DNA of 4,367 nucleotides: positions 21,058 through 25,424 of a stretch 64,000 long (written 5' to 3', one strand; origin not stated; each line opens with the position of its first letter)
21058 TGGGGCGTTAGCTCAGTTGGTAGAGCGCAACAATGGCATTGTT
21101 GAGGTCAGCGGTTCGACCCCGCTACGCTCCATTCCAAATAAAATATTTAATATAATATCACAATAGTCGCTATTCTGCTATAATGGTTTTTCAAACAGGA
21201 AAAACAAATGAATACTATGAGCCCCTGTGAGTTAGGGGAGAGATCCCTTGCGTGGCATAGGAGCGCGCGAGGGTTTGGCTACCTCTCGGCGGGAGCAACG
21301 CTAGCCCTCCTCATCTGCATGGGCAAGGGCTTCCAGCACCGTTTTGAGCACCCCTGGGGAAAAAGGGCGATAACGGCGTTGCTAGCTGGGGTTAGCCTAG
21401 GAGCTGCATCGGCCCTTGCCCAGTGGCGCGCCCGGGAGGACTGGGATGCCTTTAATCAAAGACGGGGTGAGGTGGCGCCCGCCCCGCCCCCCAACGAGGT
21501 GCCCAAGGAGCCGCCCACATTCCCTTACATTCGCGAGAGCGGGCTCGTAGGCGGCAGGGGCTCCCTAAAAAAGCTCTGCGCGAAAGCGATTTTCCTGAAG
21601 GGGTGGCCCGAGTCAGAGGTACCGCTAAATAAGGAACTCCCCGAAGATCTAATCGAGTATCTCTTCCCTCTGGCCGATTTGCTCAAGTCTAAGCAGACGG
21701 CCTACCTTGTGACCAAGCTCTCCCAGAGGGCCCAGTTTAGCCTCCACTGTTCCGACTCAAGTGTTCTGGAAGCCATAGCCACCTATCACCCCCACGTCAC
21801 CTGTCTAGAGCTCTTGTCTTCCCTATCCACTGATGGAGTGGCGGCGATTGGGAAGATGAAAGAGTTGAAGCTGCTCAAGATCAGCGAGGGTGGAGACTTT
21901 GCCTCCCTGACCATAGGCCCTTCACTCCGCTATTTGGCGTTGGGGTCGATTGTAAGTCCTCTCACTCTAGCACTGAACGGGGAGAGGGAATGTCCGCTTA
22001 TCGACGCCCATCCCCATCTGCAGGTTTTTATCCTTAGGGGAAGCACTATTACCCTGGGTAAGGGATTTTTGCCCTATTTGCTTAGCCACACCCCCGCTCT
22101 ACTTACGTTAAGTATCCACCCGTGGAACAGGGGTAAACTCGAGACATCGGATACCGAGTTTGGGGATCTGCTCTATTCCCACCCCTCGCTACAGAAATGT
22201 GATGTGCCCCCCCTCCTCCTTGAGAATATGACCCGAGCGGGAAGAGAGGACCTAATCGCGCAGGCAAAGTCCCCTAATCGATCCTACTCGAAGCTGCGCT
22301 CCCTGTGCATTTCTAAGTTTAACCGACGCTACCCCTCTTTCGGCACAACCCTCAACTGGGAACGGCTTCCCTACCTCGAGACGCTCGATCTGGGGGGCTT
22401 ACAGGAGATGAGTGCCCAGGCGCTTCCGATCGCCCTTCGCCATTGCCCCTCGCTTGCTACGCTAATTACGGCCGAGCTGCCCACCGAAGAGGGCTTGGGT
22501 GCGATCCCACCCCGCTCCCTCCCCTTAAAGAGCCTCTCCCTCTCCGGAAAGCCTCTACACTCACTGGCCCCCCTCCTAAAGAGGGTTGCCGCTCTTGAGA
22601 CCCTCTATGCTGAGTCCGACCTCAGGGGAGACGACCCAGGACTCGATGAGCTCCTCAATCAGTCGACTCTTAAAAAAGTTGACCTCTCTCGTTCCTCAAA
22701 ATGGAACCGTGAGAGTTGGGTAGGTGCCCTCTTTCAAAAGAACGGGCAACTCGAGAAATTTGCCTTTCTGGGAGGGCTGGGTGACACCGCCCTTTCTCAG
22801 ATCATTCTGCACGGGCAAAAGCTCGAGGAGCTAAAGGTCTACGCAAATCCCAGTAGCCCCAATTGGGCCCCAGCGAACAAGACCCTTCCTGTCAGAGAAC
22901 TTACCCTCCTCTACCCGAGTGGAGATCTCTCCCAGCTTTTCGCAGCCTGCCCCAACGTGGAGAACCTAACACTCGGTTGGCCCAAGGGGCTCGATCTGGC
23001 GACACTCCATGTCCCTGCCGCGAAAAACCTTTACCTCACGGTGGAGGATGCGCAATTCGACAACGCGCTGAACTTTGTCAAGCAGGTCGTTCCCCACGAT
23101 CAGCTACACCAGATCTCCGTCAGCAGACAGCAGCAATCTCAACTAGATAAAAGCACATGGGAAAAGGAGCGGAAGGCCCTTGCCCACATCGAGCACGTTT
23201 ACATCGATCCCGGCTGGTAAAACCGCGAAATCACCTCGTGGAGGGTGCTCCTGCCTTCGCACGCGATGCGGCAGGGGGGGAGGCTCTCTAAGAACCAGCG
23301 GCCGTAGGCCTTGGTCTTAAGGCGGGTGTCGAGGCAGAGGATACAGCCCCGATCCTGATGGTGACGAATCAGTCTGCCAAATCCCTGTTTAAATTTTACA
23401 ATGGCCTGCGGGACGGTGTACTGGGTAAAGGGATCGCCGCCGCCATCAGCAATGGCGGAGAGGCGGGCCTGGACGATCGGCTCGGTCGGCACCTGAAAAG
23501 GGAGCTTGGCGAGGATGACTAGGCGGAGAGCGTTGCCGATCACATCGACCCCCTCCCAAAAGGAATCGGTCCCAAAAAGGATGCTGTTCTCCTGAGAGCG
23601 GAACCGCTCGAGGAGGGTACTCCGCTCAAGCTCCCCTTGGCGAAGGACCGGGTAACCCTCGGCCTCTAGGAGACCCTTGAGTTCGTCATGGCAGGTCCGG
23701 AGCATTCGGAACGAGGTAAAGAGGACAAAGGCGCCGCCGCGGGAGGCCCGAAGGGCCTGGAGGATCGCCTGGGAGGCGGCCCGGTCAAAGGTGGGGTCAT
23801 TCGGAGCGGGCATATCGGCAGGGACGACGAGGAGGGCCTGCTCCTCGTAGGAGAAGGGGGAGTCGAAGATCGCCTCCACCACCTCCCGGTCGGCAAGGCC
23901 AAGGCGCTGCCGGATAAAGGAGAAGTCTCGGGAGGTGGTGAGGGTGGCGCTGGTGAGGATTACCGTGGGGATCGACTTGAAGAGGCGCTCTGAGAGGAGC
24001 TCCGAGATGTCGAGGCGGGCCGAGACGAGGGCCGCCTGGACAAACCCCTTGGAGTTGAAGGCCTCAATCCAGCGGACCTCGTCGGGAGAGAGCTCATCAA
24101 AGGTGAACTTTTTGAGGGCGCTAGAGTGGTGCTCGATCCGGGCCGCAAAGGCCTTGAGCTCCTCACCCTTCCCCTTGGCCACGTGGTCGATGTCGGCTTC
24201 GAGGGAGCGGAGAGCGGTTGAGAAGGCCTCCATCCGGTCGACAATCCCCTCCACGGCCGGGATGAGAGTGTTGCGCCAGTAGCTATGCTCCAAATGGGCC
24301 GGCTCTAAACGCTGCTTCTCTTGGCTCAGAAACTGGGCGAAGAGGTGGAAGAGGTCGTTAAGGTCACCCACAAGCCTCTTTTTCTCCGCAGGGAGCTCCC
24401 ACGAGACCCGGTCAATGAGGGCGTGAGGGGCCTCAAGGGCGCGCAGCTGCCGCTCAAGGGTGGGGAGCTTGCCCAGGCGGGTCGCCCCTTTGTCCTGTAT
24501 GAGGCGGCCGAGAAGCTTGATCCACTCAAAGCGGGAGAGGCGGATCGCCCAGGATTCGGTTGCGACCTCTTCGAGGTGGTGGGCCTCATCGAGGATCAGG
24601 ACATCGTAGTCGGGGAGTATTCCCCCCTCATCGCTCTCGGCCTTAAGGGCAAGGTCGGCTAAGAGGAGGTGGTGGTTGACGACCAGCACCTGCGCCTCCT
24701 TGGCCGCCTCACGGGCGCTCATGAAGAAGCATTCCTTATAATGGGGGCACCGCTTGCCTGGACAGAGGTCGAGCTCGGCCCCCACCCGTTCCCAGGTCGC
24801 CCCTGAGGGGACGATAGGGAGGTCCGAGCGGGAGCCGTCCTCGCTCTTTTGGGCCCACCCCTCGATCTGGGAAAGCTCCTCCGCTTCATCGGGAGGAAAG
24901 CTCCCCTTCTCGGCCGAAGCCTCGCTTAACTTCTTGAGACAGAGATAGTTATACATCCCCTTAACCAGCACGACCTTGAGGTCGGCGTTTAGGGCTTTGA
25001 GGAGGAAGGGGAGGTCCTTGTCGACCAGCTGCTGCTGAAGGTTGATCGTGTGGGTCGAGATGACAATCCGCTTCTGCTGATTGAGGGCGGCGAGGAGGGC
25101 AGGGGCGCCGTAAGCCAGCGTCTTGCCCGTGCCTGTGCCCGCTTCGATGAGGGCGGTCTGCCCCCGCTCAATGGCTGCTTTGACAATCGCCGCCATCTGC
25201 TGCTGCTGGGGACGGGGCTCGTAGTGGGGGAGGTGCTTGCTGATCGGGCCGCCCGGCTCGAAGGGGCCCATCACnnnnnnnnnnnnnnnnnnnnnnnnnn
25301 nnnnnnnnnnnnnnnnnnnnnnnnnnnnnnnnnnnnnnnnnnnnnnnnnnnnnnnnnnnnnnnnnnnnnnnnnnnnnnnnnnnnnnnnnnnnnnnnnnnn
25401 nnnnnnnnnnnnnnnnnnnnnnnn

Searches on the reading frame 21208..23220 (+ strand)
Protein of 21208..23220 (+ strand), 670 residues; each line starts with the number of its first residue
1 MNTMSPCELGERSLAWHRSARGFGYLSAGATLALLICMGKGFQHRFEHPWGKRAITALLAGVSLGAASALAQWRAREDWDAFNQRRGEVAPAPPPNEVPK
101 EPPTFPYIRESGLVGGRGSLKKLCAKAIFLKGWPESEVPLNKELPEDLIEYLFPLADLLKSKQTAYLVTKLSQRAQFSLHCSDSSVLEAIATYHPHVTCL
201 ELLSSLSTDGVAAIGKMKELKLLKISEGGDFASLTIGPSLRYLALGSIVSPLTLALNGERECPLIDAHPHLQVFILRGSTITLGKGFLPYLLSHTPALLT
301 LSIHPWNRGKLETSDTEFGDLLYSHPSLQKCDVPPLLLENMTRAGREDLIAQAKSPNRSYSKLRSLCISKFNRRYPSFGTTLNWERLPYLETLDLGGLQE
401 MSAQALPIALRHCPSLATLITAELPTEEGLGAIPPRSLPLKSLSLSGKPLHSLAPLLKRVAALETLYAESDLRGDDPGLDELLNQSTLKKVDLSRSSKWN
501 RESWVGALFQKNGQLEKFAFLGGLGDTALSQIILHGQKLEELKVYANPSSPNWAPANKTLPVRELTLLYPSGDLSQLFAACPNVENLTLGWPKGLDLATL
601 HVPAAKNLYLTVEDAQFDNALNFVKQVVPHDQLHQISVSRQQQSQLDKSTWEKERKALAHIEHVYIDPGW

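Call 24: find_encoding_contigs(protein=window:21208-23220:+, flank=2000, max_places=4)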
Protein window:21208-23220:+ (670 aa): 1 contig read that carries it; 1 place shown.
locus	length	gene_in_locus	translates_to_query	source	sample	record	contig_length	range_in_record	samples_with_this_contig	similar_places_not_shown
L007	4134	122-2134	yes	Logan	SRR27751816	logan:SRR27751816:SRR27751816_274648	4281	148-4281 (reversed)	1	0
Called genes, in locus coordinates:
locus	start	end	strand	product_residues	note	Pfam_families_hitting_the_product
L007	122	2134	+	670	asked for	-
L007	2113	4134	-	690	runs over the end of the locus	PF00270:DEAD (weak), PF04851:ResIII (weak), PF06733:DEAD_2 (weak), PF13307:Helicase_C_2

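Call 71: search_protein_families(library=pfam, proteins=[window:21208-23220:+], max_evalue=0.00001)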
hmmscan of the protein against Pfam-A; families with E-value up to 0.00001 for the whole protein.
window:21208-23220:+ (670 aa): 0 families

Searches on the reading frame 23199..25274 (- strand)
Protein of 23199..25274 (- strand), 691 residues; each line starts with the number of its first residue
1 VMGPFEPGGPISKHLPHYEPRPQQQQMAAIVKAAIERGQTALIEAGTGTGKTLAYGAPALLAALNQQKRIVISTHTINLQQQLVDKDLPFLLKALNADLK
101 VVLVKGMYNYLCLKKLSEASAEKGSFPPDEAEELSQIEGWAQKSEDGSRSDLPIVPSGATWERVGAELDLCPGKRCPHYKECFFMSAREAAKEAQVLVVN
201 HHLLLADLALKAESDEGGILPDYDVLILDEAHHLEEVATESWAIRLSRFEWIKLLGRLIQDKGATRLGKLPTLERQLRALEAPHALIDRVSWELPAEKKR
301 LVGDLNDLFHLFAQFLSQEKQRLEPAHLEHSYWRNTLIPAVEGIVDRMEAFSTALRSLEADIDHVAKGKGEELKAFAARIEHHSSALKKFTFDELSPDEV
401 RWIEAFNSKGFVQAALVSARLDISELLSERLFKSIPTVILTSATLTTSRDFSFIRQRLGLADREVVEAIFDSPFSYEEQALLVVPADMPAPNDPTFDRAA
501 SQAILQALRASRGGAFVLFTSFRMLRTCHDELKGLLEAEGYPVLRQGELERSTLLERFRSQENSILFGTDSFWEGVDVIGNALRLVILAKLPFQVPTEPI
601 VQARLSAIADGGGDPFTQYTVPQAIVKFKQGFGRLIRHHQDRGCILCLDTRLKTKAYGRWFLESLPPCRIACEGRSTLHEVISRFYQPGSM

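Call 71: search_protein_families(library=pfam, proteins=[window:23199-25274:-], max_evalue=0.00001)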
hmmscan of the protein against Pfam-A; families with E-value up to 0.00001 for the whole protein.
window:23199-25274:- (691 aa): 4 families
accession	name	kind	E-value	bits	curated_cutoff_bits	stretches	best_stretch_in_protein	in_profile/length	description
PF13307.12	Helicase_C_2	-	9.1e-49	166.2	25.3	1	504-667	1-169/170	Helicase C-terminal domain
PF00270.35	DEAD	-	7.1e-12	45.8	26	1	27-86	5-64/167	DEAD/DEAH box helicase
PF04851.21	ResIII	-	2.6e-10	40.9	22.5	1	18-87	2-73/164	Type III restriction enzyme, res subunit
PF06733.21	DEAD_2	-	2.6e-06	27.6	21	1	178-248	102-169/172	DEAD_2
